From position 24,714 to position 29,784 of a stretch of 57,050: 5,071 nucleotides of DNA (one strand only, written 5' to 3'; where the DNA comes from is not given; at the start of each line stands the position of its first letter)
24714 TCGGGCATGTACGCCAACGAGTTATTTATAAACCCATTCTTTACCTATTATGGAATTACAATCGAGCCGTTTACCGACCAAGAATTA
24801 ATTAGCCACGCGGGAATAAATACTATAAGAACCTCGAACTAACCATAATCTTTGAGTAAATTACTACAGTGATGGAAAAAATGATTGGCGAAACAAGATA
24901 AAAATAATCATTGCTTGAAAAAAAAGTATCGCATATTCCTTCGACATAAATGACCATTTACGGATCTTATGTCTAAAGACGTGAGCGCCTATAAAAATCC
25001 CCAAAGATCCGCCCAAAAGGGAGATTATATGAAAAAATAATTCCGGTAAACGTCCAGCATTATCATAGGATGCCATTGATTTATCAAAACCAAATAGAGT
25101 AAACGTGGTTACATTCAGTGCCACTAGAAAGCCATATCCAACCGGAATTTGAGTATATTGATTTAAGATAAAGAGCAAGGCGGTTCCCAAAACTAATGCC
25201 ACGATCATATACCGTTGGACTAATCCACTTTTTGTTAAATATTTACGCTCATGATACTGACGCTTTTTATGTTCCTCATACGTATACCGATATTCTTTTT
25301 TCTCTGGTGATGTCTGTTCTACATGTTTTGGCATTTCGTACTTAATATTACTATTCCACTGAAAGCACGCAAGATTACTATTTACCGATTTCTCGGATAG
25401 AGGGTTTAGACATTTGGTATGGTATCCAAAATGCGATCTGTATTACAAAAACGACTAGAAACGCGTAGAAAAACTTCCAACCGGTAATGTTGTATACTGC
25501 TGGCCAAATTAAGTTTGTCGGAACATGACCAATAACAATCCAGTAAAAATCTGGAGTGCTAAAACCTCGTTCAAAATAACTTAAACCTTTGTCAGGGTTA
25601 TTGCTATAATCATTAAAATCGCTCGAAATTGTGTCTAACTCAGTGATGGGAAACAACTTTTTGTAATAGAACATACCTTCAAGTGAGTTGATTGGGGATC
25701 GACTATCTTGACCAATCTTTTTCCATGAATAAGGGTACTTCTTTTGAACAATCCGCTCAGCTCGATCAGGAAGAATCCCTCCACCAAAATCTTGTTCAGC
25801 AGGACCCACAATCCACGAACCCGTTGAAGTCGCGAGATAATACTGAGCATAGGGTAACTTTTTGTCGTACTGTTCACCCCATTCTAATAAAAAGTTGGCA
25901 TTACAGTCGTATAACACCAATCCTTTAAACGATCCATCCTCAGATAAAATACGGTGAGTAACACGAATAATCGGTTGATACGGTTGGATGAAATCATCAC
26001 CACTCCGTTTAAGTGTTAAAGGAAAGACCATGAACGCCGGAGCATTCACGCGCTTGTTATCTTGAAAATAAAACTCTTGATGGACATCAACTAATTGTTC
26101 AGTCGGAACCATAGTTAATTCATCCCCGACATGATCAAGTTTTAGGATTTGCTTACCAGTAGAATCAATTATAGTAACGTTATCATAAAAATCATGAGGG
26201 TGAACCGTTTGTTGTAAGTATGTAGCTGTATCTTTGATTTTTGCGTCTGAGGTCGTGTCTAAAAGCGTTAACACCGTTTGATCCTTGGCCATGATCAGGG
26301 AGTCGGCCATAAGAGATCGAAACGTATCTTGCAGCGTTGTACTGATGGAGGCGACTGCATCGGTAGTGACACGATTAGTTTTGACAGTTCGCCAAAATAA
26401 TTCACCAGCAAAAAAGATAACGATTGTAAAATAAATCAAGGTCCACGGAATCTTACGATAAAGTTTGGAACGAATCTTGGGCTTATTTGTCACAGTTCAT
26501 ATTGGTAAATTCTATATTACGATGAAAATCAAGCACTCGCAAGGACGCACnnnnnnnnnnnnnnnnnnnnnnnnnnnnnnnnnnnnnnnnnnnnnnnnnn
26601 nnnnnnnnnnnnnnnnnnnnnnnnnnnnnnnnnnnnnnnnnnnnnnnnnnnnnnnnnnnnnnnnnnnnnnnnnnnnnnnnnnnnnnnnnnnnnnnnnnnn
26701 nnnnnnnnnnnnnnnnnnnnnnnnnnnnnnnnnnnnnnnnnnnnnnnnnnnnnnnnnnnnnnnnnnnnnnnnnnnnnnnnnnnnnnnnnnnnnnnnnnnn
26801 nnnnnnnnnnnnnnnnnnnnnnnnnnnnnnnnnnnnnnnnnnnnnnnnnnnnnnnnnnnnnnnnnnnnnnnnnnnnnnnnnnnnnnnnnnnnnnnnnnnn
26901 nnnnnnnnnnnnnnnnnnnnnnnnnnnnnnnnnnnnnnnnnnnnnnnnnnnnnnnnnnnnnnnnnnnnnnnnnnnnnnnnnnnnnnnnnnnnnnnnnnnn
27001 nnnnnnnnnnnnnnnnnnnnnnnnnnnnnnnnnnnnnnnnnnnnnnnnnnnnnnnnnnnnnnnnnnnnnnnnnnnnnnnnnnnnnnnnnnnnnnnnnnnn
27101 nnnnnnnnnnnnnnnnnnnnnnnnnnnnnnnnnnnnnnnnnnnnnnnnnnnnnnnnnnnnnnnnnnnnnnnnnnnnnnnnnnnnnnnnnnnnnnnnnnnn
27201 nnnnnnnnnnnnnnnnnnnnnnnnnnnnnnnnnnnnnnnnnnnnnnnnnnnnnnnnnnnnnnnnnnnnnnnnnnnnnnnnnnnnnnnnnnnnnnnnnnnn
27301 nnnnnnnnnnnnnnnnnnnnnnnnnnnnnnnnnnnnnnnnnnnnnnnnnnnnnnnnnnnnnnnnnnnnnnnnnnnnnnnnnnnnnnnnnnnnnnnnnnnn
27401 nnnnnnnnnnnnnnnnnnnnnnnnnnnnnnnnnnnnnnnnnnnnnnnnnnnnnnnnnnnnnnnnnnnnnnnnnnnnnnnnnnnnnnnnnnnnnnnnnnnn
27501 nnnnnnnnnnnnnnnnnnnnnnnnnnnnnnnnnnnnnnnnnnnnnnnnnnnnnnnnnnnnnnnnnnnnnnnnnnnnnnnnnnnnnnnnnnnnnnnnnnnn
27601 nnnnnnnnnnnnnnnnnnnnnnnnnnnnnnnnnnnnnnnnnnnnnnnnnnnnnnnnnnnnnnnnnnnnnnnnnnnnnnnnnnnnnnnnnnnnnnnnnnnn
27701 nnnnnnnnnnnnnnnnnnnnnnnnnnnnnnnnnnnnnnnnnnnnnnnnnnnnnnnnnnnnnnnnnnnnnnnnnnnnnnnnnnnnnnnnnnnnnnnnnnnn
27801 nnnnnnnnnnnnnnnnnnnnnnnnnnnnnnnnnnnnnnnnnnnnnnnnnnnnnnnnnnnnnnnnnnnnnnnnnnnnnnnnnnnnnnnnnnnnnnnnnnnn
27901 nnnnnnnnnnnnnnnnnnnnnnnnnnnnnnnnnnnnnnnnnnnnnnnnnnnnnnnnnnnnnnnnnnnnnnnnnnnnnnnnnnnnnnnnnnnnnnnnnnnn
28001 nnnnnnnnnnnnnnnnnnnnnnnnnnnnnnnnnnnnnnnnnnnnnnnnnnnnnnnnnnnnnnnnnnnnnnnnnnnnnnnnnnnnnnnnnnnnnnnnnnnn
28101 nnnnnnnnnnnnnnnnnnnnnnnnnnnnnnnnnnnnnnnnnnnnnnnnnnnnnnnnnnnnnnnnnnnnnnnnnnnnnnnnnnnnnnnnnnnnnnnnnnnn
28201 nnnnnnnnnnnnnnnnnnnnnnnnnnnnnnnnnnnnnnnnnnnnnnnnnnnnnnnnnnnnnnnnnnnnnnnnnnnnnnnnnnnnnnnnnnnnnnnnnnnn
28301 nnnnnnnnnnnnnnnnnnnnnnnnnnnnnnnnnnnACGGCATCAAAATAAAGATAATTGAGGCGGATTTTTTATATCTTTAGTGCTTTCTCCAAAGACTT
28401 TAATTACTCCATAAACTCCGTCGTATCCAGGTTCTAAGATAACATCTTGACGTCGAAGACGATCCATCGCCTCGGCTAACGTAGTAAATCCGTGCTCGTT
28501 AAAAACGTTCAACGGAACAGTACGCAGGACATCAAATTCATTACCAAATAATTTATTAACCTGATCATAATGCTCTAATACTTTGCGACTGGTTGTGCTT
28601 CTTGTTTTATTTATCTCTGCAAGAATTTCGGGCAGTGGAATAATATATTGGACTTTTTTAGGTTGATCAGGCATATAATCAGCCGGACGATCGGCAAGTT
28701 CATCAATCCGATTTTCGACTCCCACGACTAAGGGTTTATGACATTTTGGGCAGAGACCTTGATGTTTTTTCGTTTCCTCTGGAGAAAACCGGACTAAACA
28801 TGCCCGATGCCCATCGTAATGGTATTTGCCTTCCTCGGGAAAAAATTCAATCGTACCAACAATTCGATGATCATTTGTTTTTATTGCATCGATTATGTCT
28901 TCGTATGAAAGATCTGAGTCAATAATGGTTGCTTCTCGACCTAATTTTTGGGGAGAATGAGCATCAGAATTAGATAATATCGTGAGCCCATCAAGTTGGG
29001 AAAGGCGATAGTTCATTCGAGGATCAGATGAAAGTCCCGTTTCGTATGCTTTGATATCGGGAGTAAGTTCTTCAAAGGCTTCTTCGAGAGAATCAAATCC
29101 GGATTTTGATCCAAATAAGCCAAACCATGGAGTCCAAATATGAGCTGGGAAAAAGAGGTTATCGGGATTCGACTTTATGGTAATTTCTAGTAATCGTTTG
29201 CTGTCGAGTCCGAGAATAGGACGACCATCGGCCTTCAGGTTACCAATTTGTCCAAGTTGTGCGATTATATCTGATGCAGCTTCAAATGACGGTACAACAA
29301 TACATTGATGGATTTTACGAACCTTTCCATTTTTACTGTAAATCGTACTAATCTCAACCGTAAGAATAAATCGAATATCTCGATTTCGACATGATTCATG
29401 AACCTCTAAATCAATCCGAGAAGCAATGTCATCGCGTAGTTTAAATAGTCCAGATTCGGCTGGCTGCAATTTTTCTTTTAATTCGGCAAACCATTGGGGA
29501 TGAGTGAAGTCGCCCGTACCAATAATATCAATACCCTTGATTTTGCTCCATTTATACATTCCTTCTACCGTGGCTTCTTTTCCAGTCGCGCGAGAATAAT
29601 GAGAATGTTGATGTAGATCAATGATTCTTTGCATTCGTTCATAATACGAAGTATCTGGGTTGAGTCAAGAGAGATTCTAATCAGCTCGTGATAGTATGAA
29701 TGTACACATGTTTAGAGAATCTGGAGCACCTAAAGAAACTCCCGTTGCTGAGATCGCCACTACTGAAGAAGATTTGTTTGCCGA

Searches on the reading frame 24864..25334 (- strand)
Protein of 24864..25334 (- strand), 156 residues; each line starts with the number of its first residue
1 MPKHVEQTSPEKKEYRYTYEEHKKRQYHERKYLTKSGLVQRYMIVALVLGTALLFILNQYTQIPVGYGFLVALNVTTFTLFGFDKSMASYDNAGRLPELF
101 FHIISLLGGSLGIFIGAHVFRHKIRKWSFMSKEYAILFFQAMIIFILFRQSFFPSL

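Call 50: search_protein_families(library=pfam, proteins=[window:24864-25334:-], max_evalue=0.001)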
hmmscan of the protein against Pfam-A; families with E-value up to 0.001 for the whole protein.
window:24864-25334:- (156 aa): 1 family
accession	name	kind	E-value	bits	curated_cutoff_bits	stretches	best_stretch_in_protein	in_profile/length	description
PF06961.18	DUF1294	-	1.4e-17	64.1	25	1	74-129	1-55/55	Protein of unknown function (DUF1294)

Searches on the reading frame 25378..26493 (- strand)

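Call 50: search_protein_families(library=pfam, proteins=[window:25378-26493:-], max_evalue=0.001)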
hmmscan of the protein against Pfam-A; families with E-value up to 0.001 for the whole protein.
window:25378-26493:- (371 aa): 2 families
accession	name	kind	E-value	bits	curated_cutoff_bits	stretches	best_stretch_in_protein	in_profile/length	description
PF21623.3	HK_sensor_dom_bact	-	8e-15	55.1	27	1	62-265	26-226/253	Bacterial histidine kinase, sensor domain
PF02743.24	dCache_1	-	4.9e-07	30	45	1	45-204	13-157/240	Cache domain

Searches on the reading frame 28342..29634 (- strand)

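Call 26: search_protein_families(library=pfam, proteins=[window:28342-29634:-], max_evalue=0.001)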
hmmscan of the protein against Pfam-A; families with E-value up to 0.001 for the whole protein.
window:28342-29634:- (430 aa): 1 family
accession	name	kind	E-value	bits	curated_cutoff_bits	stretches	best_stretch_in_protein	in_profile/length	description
PF13263.12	PHP_C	-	1.2e-05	25.2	21.3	1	212-253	11-53/56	PHP-associated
